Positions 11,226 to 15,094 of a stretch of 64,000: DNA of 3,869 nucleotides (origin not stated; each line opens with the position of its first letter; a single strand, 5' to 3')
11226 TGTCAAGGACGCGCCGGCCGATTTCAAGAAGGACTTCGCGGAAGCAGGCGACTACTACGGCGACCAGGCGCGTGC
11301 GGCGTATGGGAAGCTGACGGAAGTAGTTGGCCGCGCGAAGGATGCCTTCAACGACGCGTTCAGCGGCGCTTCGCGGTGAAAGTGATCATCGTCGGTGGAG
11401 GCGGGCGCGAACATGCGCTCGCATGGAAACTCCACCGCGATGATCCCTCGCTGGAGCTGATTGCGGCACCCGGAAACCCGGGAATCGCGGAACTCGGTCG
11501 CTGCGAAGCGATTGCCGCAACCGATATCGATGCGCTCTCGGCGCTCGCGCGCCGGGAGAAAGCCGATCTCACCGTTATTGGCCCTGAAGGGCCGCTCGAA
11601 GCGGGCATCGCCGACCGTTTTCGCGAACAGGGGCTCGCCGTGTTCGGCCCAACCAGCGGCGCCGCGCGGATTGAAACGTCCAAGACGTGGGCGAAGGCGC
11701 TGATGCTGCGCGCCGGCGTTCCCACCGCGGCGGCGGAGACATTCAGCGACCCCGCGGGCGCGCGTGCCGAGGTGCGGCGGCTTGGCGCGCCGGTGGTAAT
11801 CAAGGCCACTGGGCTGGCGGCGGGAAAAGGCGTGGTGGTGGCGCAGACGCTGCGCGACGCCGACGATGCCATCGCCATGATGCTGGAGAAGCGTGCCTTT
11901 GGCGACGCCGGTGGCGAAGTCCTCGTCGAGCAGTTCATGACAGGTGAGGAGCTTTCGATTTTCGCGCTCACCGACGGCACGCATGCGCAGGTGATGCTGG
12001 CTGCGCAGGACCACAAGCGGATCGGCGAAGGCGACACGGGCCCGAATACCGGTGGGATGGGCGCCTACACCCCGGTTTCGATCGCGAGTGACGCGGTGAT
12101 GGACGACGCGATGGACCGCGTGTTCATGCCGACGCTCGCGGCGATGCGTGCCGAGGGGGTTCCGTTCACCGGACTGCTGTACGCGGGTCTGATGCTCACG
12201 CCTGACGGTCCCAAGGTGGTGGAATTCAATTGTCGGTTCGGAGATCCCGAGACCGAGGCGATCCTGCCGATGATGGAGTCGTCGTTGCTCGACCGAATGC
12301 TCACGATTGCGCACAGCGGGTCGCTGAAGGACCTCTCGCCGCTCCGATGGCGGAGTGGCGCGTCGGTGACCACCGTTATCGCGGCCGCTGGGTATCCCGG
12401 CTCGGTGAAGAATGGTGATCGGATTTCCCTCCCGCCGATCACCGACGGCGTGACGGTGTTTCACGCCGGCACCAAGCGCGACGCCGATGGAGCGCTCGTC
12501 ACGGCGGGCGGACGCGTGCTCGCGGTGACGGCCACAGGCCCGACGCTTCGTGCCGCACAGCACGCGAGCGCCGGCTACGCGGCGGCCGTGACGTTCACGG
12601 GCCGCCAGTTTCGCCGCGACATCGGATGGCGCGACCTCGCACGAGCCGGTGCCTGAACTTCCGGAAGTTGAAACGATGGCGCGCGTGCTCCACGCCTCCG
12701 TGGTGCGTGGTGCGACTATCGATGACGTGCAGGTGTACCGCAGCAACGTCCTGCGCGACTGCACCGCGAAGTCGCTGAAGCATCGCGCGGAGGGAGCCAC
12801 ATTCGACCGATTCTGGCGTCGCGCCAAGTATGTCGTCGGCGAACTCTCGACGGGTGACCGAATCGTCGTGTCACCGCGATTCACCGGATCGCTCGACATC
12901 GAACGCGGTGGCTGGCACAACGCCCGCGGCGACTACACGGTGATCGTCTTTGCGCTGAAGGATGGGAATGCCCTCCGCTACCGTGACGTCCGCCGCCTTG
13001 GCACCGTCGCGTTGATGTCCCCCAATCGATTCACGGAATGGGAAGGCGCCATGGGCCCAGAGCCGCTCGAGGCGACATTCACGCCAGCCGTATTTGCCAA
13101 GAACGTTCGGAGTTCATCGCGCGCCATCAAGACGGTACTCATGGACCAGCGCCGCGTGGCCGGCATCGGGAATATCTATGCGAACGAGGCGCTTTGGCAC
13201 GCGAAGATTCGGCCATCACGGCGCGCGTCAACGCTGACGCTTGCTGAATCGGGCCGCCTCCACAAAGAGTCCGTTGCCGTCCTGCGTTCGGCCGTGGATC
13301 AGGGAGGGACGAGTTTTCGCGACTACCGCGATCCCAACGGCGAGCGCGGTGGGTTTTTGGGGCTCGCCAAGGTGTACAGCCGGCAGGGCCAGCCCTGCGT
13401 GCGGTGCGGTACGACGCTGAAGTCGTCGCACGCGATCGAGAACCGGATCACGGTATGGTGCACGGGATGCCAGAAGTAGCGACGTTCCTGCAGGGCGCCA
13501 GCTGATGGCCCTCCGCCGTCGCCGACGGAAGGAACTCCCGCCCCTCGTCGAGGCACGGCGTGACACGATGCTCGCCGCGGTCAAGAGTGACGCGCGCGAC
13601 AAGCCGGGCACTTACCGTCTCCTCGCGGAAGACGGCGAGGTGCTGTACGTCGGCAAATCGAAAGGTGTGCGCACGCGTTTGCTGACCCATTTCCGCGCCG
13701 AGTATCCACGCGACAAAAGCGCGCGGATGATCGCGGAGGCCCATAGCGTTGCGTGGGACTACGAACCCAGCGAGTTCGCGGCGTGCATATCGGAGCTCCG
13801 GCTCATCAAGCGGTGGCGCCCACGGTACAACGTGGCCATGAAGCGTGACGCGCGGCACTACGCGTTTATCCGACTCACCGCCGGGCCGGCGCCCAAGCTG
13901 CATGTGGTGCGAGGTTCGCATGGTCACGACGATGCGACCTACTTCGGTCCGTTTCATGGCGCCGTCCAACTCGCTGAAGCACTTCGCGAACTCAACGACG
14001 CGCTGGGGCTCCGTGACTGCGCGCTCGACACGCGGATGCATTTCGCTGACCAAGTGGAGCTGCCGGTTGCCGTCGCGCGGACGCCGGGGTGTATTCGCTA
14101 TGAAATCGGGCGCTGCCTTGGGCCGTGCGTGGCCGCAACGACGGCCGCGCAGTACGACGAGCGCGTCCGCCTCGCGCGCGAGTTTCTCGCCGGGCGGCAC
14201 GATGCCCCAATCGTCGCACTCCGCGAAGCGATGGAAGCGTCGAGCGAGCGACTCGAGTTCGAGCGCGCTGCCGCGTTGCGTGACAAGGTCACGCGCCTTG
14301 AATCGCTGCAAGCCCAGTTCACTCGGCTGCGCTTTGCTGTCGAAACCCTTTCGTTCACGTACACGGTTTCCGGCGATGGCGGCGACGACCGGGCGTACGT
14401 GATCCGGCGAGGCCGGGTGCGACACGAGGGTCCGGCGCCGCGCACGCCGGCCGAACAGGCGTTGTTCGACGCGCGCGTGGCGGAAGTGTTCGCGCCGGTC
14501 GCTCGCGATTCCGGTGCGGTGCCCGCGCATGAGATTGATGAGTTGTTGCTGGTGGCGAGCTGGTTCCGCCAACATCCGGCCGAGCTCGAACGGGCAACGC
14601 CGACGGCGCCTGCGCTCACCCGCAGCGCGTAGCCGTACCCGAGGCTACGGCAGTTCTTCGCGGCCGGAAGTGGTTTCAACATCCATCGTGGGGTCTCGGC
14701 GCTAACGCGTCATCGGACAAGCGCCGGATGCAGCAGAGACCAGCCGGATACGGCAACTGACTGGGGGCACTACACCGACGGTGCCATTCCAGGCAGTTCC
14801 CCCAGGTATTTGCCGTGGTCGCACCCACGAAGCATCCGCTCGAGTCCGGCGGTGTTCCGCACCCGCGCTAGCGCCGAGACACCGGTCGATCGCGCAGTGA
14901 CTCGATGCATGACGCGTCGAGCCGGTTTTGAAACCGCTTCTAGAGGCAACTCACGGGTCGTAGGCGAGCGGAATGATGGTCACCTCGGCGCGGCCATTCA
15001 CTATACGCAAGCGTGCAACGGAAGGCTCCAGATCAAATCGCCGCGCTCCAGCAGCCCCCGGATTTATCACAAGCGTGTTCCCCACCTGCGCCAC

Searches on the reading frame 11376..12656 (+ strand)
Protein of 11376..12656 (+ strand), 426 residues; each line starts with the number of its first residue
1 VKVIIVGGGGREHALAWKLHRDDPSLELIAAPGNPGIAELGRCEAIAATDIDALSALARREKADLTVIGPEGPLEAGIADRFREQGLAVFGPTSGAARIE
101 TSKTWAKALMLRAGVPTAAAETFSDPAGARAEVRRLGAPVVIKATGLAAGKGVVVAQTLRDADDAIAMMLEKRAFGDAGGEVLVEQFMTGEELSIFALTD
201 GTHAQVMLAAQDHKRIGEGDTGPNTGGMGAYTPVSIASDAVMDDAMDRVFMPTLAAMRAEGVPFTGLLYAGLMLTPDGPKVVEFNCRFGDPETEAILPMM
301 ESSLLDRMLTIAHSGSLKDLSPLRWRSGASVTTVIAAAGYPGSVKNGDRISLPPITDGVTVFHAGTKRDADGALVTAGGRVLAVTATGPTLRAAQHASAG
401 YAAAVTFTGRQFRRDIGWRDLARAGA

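Call 73: search_protein_families(library=pfam, proteins=[window:11376-12656:+], max_evalue=0.00001)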
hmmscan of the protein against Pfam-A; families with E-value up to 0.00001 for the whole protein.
window:11376-12656:+ (426 aa): 4 families
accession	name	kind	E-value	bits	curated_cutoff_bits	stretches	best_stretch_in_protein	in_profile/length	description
PF01071.24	GARS_A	-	2e-75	253.3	27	1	101-293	1-194/194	Phosphoribosylglycinamide synthetase, ATP-grasp (A) domain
PF02844.21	GARS_N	-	1.4e-34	119.3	29.5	1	1-100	1-100/100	Phosphoribosylglycinamide synthetase, N domain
PF02843.22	GARS_C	-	6e-26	91.1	34.8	1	330-419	1-92/92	Phosphoribosylglycinamide synthetase, C domain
PF02786.22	CPSase_L_D2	-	7.9e-07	29.2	19.8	1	103-207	2-109/211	Carbamoyl-phosphate synthase L chain, ATP binding domain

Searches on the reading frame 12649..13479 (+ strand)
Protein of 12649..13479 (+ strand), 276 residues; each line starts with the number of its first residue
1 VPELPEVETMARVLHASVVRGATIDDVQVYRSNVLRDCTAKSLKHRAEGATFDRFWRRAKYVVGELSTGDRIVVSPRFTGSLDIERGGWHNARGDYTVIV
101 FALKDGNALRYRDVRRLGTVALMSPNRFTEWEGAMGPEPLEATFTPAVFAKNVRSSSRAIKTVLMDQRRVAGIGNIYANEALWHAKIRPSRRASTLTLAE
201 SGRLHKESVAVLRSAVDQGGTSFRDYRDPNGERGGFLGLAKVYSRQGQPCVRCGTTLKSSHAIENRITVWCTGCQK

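Call 74: search_protein_families(library=pfam, proteins=[window:12649-13479:+], max_evalue=0.00001)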
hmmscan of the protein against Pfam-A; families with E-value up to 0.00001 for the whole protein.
window:12649-13479:+ (276 aa): 2 families
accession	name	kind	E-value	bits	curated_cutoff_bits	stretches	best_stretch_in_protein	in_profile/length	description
PF06831.19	H2TH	-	6.9e-29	100.1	34.7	1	135-224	1-90/93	Formamidopyrimidine-DNA glycosylase H2TH domain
PF01149.29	Fapy_DNA_glyco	-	6.7e-25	88.4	25.5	1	1-120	1-117/117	Formamidopyrimidine-DNA glycosylase N-terminal domain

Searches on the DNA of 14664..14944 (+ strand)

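Call 90: search_dna_similar(query=window:14664-14944:+, collection=phages, mode=distant, max_evalue=0.001, max_rows=10)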
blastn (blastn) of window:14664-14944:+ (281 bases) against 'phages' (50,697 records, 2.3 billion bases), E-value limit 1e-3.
No match.
